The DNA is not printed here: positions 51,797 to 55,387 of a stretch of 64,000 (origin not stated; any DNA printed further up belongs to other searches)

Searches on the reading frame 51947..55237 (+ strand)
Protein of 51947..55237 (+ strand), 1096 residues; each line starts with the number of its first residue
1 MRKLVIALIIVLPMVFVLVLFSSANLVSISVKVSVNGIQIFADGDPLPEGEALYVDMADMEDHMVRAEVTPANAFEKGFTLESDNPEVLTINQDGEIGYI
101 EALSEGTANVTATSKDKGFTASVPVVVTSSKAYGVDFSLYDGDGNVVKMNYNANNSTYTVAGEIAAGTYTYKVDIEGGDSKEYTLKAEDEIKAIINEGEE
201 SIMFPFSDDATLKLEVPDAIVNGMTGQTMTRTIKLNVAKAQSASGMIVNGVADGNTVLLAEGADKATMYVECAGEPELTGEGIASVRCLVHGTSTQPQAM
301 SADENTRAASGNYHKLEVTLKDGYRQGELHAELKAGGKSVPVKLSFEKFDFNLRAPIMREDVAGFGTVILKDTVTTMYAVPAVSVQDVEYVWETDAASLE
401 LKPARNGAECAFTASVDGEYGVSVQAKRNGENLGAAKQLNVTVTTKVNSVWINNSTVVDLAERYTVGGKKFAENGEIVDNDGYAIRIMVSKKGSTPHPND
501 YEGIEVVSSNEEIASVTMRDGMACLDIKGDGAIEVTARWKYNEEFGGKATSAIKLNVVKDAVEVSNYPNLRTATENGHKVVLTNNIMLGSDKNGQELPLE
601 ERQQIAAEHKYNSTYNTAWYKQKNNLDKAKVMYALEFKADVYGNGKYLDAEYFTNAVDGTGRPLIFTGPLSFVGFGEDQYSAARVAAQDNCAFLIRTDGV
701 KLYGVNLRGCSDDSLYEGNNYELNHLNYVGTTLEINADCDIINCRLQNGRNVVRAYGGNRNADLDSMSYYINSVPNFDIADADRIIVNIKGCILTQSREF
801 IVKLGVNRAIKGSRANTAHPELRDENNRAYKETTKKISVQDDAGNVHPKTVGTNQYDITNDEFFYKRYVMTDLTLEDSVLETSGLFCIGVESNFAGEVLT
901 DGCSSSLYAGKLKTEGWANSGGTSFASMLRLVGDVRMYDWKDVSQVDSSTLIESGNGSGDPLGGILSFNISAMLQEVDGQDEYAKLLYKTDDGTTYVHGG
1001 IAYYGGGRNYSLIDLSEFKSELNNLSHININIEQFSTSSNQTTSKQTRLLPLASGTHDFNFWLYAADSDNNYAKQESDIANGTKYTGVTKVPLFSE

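Call 65: search_protein_families(library=pfam, proteins=[window:51947-55237:+])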
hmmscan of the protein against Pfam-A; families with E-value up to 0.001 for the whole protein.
window:51947-55237:+ (1096 aa): 2 families
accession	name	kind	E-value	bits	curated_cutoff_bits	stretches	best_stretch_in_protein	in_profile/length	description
PF02368.24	Big_2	-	1.1e-08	35.4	22.8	1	66-123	23-77/79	Bacterial Ig-like domain (group 2)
PF22058.2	X25_BaPul_like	-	3.6e-06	27.4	27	1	148-210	26-84/87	Pullulanase X25 domain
